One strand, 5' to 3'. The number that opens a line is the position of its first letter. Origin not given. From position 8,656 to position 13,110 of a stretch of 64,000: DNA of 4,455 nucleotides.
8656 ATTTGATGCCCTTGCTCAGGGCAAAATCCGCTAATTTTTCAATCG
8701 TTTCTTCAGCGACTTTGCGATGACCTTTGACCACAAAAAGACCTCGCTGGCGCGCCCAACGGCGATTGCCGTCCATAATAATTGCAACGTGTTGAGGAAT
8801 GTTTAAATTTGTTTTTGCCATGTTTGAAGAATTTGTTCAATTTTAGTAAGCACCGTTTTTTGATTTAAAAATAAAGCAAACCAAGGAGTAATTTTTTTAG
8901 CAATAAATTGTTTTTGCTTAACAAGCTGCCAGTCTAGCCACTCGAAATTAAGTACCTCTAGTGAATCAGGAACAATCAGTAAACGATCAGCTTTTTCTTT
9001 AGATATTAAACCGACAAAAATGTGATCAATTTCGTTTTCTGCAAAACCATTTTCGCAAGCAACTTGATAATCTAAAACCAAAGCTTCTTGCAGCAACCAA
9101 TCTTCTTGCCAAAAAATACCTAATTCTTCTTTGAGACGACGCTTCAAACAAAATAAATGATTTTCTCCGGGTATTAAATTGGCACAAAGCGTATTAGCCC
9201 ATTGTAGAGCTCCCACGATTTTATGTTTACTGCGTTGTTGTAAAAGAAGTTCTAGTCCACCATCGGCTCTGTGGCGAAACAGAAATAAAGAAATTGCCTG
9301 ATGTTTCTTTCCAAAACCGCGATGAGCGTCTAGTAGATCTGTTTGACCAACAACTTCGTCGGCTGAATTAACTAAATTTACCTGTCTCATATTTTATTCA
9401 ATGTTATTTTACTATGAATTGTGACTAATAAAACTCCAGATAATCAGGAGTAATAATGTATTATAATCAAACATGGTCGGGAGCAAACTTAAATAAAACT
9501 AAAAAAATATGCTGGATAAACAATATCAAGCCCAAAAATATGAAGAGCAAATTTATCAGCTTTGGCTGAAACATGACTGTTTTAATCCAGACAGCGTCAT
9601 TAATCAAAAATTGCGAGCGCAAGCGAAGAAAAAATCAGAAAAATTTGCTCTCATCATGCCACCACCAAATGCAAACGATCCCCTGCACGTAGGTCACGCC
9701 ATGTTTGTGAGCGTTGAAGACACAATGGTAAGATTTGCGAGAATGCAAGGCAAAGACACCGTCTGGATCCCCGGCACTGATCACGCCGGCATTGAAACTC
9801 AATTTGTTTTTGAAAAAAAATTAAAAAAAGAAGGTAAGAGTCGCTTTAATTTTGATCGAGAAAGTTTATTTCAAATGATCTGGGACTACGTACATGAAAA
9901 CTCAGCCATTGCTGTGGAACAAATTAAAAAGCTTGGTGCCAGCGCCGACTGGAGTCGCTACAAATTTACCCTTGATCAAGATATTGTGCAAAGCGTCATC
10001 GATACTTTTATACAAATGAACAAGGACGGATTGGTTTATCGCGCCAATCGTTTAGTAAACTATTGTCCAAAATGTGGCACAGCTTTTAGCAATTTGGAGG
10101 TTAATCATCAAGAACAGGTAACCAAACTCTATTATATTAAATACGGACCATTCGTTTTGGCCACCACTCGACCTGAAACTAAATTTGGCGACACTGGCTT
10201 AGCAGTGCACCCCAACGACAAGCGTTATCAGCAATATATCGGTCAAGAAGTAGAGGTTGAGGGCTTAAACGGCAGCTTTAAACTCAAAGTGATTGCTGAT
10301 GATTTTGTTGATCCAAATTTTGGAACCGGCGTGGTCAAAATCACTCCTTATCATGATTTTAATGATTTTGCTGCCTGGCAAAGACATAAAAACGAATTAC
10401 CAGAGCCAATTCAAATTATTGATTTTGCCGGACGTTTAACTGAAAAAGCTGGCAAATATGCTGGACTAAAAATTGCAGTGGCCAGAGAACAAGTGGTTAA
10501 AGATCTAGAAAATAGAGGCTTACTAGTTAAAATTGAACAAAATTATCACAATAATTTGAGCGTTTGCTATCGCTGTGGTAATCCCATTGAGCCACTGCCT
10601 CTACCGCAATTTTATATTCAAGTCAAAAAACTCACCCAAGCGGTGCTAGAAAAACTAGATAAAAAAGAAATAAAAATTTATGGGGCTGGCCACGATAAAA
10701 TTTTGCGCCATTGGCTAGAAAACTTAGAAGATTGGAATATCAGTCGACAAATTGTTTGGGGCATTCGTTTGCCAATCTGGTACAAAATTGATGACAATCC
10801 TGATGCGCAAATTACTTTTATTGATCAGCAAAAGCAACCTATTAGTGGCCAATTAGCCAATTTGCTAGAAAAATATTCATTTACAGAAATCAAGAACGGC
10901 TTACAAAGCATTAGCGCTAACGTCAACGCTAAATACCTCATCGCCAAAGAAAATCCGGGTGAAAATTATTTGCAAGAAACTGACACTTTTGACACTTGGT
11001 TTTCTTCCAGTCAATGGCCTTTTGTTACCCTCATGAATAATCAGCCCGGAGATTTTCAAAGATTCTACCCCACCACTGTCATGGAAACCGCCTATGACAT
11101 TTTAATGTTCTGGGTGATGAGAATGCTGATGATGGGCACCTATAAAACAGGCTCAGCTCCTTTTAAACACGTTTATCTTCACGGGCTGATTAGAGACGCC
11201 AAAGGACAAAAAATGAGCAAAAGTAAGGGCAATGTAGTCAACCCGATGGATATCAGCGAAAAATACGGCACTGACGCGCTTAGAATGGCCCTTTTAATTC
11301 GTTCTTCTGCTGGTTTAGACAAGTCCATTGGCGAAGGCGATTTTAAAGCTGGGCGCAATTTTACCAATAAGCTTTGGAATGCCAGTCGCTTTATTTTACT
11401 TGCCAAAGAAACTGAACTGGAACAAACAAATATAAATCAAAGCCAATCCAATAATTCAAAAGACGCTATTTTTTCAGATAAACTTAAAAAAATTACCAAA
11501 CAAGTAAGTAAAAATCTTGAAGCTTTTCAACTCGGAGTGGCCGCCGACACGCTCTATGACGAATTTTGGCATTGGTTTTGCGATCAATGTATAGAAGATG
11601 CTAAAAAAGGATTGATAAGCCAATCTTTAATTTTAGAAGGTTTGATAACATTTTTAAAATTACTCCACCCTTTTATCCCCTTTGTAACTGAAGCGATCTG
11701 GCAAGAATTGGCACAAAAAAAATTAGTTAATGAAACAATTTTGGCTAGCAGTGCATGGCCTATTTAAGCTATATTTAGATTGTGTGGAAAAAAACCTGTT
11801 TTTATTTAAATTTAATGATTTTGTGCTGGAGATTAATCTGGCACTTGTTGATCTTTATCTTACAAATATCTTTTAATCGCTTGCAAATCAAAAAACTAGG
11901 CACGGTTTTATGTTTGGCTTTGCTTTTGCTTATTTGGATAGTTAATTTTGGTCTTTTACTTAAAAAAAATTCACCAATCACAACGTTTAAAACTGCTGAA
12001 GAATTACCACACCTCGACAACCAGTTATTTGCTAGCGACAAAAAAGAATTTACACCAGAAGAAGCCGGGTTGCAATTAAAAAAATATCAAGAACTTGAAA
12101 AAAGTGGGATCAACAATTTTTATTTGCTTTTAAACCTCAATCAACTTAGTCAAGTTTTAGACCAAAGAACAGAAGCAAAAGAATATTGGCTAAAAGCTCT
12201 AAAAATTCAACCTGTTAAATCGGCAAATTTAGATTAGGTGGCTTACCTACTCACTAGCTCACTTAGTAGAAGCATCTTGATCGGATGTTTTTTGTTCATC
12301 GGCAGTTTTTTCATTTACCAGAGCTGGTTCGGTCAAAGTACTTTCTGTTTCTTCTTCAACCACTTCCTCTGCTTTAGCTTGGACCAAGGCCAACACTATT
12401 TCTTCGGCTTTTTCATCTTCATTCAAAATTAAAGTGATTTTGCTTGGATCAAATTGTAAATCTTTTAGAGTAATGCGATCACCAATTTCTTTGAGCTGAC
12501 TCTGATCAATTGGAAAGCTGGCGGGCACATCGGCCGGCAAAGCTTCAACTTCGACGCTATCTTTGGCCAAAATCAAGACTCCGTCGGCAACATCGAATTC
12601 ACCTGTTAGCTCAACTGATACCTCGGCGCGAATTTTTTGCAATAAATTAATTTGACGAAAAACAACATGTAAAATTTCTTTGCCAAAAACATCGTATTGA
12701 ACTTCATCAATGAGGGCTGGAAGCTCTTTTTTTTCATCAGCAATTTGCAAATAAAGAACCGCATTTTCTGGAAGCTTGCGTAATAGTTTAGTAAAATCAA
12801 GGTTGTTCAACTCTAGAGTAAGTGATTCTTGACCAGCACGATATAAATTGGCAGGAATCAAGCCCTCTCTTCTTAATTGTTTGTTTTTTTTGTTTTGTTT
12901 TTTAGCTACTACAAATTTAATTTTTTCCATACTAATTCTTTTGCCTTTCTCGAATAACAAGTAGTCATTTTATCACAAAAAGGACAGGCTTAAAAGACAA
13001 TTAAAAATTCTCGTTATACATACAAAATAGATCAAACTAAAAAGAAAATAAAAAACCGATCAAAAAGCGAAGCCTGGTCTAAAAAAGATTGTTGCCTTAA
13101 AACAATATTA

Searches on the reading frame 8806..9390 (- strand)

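Call 12: search_protein_families(library=pfam, proteins=[window:8806-9390:-], max_evalue=0.001)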
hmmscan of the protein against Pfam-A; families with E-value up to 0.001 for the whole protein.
window:8806-9390:- (195 aa): 1 family
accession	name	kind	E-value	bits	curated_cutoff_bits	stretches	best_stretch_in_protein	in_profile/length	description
PF00293.34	NUDIX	-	4.4e-09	36.9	21.1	1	30-171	3-134/134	NUDIX domain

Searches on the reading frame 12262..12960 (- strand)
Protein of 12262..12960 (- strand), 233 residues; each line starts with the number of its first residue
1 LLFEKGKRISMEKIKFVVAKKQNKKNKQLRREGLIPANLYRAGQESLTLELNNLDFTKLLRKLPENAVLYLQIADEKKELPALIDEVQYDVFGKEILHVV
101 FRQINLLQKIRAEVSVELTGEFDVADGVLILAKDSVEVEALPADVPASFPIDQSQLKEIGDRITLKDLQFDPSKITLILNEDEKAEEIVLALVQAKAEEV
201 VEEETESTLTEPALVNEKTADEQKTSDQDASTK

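Call 12: search_protein_families(library=pfam, proteins=[window:12262-12960:-], max_evalue=0.001)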
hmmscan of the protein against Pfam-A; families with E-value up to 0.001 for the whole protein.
window:12262-12960:- (233 aa): 2 families
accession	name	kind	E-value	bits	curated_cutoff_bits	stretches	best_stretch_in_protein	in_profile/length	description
PF01386.24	Ribosomal_L25p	-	2.9e-18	66.5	23.6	1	22-101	9-82/82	Ribosomal L25p family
PF14693.11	Ribosomal_TL5_C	-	3.4e-11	43.8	27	1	109-191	1-79/84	Ribosomal protein TL5, C-terminal domain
